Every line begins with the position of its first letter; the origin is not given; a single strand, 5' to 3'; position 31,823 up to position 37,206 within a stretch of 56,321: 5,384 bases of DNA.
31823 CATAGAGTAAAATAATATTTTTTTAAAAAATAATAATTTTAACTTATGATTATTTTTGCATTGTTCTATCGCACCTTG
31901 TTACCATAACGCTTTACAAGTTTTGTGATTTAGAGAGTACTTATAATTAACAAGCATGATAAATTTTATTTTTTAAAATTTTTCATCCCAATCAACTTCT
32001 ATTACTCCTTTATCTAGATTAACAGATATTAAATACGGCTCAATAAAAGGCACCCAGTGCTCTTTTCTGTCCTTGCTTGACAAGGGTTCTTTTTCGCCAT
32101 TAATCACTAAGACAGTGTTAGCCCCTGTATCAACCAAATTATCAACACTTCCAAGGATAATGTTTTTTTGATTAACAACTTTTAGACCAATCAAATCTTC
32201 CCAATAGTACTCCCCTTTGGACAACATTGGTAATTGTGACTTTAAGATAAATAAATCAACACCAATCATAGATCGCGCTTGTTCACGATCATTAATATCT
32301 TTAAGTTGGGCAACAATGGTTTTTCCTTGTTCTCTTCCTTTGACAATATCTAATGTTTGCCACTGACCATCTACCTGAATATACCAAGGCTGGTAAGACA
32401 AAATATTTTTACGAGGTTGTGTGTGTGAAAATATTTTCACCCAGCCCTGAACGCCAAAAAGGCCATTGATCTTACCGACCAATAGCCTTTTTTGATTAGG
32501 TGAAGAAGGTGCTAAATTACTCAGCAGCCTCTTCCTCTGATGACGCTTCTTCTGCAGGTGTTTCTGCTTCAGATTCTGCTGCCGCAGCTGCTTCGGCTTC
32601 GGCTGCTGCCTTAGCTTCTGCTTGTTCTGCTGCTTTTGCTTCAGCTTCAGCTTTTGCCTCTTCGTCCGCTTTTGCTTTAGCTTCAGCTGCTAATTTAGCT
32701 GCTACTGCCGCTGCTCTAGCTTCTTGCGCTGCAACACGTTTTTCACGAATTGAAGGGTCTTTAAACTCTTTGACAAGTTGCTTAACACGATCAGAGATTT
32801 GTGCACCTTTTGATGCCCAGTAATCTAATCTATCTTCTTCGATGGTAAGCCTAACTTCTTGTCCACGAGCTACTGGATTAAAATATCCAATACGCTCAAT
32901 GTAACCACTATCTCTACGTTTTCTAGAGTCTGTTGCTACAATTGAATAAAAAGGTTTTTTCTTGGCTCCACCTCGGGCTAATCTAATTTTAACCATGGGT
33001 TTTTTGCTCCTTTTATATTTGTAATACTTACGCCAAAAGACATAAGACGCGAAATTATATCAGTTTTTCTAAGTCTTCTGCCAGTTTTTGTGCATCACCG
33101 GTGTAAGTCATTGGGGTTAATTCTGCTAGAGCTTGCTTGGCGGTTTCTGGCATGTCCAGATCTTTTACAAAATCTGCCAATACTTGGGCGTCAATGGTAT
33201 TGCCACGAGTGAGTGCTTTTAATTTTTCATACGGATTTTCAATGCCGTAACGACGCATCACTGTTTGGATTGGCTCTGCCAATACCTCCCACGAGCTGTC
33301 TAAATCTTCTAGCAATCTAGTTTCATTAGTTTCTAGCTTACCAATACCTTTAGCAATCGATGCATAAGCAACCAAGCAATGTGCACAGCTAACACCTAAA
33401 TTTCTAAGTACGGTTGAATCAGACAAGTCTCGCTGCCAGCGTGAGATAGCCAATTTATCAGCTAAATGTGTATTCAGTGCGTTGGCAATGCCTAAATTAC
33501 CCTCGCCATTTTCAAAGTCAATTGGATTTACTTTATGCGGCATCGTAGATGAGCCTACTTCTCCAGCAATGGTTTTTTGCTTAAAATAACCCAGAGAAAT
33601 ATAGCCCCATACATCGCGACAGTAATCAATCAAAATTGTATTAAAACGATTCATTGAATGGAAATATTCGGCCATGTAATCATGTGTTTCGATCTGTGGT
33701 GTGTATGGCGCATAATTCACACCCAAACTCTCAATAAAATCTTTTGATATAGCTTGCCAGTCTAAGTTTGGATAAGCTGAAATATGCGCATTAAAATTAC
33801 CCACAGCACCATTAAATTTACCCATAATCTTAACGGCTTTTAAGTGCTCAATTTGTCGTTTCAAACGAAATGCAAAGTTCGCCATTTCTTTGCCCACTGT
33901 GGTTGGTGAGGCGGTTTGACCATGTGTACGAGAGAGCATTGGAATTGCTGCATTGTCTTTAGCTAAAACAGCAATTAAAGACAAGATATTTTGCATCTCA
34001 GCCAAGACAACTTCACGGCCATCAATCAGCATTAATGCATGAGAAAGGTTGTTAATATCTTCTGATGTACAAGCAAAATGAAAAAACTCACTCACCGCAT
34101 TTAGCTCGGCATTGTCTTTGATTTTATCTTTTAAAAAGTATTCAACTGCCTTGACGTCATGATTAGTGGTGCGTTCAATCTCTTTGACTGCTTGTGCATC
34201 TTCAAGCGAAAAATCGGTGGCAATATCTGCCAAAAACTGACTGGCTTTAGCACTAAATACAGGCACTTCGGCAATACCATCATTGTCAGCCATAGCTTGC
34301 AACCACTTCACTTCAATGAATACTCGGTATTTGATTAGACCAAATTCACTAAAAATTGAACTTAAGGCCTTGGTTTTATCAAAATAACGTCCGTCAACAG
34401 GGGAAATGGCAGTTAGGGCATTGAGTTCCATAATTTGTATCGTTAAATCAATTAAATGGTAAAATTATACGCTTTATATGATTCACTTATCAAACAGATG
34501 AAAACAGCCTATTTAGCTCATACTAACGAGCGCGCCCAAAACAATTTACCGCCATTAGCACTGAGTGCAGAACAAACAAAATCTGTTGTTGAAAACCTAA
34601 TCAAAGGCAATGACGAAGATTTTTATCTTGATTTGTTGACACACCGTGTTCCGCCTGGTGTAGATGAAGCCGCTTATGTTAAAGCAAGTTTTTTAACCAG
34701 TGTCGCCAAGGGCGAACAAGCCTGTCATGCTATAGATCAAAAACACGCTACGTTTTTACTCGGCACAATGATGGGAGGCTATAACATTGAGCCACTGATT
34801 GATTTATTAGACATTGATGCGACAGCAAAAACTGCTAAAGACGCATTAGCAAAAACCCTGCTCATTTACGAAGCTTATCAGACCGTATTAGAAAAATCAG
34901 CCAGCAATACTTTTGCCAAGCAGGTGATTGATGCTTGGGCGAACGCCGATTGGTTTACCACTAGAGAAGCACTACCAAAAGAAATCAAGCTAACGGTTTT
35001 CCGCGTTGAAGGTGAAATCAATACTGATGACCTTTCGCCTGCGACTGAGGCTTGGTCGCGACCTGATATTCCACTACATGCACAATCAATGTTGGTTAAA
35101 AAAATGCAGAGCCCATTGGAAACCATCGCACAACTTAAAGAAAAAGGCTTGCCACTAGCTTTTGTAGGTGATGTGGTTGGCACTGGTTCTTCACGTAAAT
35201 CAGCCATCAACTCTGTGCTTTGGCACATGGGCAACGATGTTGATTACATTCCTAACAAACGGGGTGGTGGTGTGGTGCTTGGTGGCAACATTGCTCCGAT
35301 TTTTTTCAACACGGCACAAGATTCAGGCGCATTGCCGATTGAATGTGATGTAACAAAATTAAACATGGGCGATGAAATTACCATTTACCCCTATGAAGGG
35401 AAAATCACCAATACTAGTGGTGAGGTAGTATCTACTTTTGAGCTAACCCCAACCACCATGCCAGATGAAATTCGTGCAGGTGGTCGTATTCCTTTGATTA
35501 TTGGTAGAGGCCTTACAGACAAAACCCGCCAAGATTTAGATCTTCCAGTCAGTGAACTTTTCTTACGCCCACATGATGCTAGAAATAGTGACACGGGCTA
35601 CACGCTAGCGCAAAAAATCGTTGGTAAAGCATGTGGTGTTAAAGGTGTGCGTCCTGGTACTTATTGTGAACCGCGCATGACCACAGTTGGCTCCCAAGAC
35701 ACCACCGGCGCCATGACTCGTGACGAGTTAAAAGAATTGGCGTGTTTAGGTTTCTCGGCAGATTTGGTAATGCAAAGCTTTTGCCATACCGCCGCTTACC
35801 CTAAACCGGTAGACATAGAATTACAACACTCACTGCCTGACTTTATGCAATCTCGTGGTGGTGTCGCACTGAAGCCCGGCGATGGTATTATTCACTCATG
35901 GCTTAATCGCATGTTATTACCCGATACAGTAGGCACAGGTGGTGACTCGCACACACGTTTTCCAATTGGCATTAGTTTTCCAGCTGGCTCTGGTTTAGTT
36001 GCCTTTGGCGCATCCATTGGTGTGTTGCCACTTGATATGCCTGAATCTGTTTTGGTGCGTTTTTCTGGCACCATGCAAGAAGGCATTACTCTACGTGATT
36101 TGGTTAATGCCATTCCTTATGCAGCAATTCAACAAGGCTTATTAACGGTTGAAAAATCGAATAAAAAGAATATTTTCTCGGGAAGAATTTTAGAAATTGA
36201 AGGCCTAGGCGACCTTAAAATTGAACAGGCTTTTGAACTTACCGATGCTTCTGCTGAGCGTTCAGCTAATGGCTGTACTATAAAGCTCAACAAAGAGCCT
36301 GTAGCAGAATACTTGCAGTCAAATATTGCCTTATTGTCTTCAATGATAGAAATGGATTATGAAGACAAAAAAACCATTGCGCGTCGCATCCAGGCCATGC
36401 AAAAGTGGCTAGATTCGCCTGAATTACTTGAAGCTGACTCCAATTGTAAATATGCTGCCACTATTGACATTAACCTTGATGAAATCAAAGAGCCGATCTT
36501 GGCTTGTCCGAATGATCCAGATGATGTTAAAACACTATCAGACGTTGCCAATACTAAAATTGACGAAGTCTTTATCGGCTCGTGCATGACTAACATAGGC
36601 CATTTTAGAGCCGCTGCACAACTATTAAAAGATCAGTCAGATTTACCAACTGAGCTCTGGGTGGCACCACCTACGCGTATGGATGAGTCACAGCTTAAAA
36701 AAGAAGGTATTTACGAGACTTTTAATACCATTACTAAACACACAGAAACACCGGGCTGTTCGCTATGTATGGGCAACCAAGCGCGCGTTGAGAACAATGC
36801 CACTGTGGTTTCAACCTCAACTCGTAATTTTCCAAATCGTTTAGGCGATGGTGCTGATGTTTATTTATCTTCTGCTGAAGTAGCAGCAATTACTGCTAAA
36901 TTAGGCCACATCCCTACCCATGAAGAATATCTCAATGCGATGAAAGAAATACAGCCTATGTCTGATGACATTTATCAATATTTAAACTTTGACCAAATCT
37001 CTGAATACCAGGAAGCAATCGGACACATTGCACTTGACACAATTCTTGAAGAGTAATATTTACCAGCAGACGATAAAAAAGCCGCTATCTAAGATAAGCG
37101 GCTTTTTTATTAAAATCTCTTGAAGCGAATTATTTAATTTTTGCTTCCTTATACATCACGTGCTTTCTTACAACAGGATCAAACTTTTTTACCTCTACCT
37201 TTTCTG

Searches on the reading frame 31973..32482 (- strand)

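Call 24: search_protein_families(library=pfam, proteins=[window:31973-32482:-], max_evalue=0.01)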
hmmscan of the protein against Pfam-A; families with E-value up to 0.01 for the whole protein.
window:31973-32482:- (169 aa): 3 families
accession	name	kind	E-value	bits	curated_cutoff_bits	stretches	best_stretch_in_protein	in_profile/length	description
PF01782.24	RimM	-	2.5e-22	79.3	23.5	1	2-83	2-84/84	RimM N-terminal domain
PF24986.1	PRC_RimM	-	1.4e-13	50.7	27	1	94-167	1-67/69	RimM PRC barrel domain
PF05239.21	PRC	-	1.3e-09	38.4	21.2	1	90-164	2-72/78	PRC-barrel domain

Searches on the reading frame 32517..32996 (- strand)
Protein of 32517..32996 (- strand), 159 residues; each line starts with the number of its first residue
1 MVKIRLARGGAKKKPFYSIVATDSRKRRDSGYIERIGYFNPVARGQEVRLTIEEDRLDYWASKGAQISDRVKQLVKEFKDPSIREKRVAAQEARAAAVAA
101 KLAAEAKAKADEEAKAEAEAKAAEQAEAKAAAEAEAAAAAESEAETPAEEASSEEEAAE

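Call 24: search_protein_families(library=pfam, proteins=[window:32517-32996:-], max_evalue=0.01)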
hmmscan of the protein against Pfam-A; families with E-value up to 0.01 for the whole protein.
window:32517-32996:- (159 aa): 2 families
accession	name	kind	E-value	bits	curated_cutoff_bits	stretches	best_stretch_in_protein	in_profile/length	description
PF00886.24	Ribosomal_S16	-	4.1e-23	81.5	27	1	8-68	1-62/62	Ribosomal protein S16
PF18563.6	TubC_N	-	0.0056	17.2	26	1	44-77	9-41/52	TubC N-terminal docking domain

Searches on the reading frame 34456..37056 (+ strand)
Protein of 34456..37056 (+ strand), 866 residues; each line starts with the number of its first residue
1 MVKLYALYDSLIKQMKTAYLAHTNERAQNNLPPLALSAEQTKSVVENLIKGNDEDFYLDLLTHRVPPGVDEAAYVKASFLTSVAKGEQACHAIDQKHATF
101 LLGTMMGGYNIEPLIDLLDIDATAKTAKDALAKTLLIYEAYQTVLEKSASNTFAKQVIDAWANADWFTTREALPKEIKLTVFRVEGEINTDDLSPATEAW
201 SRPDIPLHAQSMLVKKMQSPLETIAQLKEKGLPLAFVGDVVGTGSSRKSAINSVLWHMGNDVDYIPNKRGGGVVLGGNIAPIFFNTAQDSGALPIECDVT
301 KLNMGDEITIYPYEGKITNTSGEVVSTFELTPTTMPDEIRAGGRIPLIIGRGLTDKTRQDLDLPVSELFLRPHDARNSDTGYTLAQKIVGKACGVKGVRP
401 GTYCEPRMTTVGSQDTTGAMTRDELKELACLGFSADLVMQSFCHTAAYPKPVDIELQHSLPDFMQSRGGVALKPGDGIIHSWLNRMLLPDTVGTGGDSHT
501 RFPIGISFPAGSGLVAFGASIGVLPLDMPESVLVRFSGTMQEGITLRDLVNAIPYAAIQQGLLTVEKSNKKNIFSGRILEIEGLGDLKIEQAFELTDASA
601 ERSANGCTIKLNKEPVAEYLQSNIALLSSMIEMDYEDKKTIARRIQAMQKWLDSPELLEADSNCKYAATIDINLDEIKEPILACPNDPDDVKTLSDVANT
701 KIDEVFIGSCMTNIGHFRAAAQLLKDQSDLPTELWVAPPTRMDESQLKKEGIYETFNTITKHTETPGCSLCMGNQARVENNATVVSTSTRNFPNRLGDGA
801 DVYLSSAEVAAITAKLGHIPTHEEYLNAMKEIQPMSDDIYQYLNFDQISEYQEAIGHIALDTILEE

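Call 24: search_protein_families(library=pfam, proteins=[window:34456-37056:+], max_evalue=0.01)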
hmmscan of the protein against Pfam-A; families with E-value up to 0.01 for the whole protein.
window:34456-37056:+ (866 aa): 3 families
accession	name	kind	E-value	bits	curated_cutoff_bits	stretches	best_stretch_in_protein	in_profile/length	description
PF06434.19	Aconitase_2_N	-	5.4e-99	330.4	27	1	179-382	1-204/204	Aconitate hydratase 2 N-terminus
PF11791.14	Aconitase_B_N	-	3e-54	183.6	25.8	1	18-167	1-153/153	Aconitate B N-terminal domain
PF00330.25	Aconitase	-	9.7e-39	134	28.7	1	461-814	91-460/463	Aconitase family (aconitate hydratase)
